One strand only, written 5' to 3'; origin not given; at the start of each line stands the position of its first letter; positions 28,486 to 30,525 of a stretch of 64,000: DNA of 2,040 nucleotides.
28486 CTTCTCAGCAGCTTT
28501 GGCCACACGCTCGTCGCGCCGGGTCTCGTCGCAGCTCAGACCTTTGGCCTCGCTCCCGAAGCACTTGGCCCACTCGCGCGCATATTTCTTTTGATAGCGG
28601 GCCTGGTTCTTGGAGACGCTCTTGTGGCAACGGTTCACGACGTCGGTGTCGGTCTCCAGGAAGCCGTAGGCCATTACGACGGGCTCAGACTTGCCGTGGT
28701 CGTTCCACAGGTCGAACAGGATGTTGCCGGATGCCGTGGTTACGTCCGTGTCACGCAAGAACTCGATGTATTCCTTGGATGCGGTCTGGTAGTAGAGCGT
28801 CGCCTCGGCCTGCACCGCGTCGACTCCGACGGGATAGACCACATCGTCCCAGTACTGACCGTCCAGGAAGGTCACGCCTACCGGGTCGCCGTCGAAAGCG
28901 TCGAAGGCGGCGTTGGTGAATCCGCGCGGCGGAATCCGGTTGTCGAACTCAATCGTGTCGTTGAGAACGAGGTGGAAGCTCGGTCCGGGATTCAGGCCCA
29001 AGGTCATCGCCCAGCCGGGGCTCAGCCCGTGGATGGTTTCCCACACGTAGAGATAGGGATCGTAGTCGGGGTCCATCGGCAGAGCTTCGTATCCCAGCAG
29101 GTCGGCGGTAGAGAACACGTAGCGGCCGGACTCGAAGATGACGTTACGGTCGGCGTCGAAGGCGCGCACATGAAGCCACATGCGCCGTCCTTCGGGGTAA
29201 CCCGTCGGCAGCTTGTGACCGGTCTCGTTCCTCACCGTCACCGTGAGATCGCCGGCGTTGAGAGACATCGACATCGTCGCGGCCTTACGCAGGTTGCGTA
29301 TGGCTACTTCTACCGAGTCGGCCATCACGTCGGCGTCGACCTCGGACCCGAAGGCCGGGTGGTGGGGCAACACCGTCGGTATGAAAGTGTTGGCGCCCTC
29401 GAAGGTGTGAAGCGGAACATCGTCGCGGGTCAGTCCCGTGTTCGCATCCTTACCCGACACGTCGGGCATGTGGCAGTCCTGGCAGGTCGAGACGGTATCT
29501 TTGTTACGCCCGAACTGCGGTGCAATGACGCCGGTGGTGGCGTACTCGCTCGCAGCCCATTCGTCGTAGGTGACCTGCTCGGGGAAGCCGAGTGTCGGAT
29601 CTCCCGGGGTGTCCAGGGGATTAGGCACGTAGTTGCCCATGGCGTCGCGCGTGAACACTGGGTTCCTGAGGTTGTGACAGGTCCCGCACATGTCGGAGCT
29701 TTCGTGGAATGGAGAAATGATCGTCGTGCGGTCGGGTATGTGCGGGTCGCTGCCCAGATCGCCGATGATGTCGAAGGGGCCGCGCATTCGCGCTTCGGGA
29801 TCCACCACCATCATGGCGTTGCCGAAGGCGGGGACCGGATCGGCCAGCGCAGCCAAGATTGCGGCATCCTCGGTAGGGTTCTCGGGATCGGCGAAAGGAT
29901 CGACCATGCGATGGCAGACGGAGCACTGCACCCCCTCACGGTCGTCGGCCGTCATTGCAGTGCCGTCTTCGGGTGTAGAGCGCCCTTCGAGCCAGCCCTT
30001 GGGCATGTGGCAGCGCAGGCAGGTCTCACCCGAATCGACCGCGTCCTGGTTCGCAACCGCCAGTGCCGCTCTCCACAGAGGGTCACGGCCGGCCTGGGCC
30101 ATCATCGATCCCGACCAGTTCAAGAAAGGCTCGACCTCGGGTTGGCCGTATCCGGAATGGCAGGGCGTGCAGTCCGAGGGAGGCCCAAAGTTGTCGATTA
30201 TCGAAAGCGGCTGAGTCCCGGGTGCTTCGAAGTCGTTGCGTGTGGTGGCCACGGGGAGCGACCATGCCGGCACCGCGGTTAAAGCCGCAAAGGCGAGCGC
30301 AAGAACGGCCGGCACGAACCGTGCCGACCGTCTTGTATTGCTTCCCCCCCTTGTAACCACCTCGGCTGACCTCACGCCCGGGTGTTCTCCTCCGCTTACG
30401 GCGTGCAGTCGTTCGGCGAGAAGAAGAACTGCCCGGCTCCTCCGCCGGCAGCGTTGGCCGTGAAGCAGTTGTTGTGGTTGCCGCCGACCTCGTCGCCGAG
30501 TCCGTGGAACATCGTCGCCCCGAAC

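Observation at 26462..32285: Operon of three secreted proteins (beta-helix, pentahaem cytochrome, monohaem Ig-like protein) that all carry the same unassigned Cys-framed helical domain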

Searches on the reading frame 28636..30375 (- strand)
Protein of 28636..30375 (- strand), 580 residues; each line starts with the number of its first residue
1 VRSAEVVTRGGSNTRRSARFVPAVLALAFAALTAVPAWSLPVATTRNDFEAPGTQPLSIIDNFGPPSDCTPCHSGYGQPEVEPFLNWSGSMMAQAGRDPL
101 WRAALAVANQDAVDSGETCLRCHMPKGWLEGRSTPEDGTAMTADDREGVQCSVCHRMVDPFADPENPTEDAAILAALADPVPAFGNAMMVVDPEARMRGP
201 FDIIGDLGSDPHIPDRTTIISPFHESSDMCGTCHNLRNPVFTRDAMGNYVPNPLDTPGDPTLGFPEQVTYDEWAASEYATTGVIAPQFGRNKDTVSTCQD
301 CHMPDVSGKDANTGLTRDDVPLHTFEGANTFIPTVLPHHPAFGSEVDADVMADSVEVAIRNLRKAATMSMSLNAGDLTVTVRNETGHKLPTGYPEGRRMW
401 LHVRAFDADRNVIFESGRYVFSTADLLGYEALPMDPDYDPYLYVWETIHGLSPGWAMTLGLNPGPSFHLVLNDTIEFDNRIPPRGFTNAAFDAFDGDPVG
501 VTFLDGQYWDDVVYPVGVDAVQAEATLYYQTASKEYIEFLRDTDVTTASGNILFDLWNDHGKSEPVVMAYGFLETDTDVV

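Call 56: predict_structure(alignment_id=A6)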
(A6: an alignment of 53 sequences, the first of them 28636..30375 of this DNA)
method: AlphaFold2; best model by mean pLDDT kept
length: 580 residues; sequences in the alignment: 53
mean_pLDDT: 89.8   pTM: 0.88
mean pLDDT of the five models: 89.8, 89.6, 89.5, 87.3, 87.3
residues with pLDDT >= 90: 457; 70-90: 83; 50-70: 3; < 50: 37
segments of 3 or more residues with pLDDT < 50: 1-37
pLDDT, mean of each block of 10 residues (from residue 1): 31 31 42 50 90 81 93 89 94 96 96 92 94 92 94 95 92 91 92 93 90 90 92 90 88 89 93 97 94 94 93 88 91 97 95 95 97 97 97 90 96 98 96 96 97 91 94 95 97 94 98 97 98 97 97 98 97 85
secondary structure, 60 per line:
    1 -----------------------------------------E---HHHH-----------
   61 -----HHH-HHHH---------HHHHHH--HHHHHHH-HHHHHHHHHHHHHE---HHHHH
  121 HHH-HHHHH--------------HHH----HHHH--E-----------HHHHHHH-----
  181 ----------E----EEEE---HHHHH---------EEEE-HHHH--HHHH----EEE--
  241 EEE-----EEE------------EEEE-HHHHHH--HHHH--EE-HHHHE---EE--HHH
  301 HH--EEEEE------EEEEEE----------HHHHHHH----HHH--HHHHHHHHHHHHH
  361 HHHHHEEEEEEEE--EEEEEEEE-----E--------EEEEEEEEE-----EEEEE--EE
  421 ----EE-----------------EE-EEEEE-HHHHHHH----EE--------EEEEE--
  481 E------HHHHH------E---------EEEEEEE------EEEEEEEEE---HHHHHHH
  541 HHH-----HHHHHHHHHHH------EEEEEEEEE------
elements in order: H46-49 H70-73 H83-88 H91-97 H99-111 H116-123 H125-129 H151-154 H169-175 E196-199 H203-207 E217-220 H222-225 H228-231 E236-238 E241-243 E249-251 E264-267 H269-274 H277-280 H286-289 H298-302 E305-309 E316-321 H332-338 H348-365 E366-373 E376-383 E398-406 E412-416 E447-451 H453-459 E474-478 H488-492 E509-515 E522-530 H534-543 H549-559 E566-574

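Call 59: fold_search(model_id=the predicted structure, library=pdb)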
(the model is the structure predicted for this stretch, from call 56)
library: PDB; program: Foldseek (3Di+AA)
matches with E <= 10: 1132; with E <= 0.001: 1
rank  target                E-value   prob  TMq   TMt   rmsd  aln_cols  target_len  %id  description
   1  5ze8                  9.5e-17  1.00  0.46  0.66   6.7       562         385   18  Crystal structure of a penta-heme cytochrome c552 from Thermochromatium tepidum (released 2018-04-25)
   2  3s3j_A                1.4e-02  0.47  0.13  0.12  14.7       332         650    9  Transglutaminase 2 in complex with a novel inhibitor (released 2012-06-06)
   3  3s3p_A                1.4e-02  0.35  0.13  0.12  15.2       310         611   10  Transglutaminase 2 in complex with a novel inhibitor (released 2012-06-06)
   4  5a42                  1.4e-02  0.28  0.09  0.04  20.0       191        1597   12  Cryo-EM single particle 3D reconstruction of the native conformation of E. coli alpha-2-macroglobulin (ECAM) (released 2015-07-29)
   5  2q3z_A                2.4e-02  0.54  0.13  0.11  12.9       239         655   10  Transglutaminase 2 undergoes large conformational change upon activation (released 2007-10-23)
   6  2hvb_B                3.1e-02  0.75  0.10  0.36   6.2       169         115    7  Crystal structure of hypothetical protein PH1083 from Pyrococcus horikoshii OT3 (released 2007-01-28)
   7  5hdw                  3.1e-02  0.20  0.09  0.24   9.0       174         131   11  ApaG Domain of FBxo3 (released 2016-04-06)
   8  3isy                  3.2e-02  0.75  0.12  0.42   8.0       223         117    5  Crystal structure of an intracellular proteinase inhibitor (ipi, bsu11130) from bacillus subtilis at 2.61 A resolution (released 2009-09-15)
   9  3s3s_A                3.9e-02  0.38  0.13  0.12  13.3       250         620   10  Transglutaminase 2 in complex with a novel inhibitor (released 2012-06-06)
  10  6r4n_E                4.6e-02  0.30  0.11  0.30   8.0       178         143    7  Crystal structure of S. cerevisia Niemann-Pick type C protein NPC2 with ergosterol bound (released 2019-09-25)
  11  7q1y_A                6.5e-02  0.12  0.08  0.04  23.6       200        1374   10  X-ray structure of human A2ML1 (released 2022-04-20)
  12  2axo                  6.9e-02  0.63  0.12  0.28  13.3       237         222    8  X-Ray Crystal Structure of Protein AGR_C_4864 from Agrobacterium tumefaciens. Northeast Structural Genomics Consortium T (released 2005-09-13)
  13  6zlx                  7.3e-02  0.16  0.11  0.21  16.9       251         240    8  The structure of the ClpX-associated factor PDIP38 (released 2021-07-14)
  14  6z9c                  8.2e-02  0.14  0.10  0.18  16.5       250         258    8  Structure of human POLDIP2, a multifaceted adaptor protein in metabolism and genome stability (released 2020-06-17)
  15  2i44_A                8.7e-02  0.08  0.10  0.16  19.3       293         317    8  Crystal structure of serine-threonine phosphatase 2C from Toxoplasma gondii (released 2006-08-29)
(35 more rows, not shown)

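Call 63: search_solved_structures(query=A6, max_evalue=10, show_alignments=4)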
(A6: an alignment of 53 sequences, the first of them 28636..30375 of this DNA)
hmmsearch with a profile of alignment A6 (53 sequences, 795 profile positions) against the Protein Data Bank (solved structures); distinct sequences matched with E-value up to 10: 3.
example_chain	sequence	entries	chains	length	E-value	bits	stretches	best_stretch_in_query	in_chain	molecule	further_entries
6i5b_A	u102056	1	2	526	0.00025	22.5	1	98-149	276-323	Uncharacterized protein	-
5ze8_A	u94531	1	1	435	0.0015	19.9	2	49-141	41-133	cytochrome c552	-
2wlb_A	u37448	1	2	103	1.7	9.8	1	131-156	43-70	ELECTRON TRANSFER PROTEIN 1, MITOCHONDRIAL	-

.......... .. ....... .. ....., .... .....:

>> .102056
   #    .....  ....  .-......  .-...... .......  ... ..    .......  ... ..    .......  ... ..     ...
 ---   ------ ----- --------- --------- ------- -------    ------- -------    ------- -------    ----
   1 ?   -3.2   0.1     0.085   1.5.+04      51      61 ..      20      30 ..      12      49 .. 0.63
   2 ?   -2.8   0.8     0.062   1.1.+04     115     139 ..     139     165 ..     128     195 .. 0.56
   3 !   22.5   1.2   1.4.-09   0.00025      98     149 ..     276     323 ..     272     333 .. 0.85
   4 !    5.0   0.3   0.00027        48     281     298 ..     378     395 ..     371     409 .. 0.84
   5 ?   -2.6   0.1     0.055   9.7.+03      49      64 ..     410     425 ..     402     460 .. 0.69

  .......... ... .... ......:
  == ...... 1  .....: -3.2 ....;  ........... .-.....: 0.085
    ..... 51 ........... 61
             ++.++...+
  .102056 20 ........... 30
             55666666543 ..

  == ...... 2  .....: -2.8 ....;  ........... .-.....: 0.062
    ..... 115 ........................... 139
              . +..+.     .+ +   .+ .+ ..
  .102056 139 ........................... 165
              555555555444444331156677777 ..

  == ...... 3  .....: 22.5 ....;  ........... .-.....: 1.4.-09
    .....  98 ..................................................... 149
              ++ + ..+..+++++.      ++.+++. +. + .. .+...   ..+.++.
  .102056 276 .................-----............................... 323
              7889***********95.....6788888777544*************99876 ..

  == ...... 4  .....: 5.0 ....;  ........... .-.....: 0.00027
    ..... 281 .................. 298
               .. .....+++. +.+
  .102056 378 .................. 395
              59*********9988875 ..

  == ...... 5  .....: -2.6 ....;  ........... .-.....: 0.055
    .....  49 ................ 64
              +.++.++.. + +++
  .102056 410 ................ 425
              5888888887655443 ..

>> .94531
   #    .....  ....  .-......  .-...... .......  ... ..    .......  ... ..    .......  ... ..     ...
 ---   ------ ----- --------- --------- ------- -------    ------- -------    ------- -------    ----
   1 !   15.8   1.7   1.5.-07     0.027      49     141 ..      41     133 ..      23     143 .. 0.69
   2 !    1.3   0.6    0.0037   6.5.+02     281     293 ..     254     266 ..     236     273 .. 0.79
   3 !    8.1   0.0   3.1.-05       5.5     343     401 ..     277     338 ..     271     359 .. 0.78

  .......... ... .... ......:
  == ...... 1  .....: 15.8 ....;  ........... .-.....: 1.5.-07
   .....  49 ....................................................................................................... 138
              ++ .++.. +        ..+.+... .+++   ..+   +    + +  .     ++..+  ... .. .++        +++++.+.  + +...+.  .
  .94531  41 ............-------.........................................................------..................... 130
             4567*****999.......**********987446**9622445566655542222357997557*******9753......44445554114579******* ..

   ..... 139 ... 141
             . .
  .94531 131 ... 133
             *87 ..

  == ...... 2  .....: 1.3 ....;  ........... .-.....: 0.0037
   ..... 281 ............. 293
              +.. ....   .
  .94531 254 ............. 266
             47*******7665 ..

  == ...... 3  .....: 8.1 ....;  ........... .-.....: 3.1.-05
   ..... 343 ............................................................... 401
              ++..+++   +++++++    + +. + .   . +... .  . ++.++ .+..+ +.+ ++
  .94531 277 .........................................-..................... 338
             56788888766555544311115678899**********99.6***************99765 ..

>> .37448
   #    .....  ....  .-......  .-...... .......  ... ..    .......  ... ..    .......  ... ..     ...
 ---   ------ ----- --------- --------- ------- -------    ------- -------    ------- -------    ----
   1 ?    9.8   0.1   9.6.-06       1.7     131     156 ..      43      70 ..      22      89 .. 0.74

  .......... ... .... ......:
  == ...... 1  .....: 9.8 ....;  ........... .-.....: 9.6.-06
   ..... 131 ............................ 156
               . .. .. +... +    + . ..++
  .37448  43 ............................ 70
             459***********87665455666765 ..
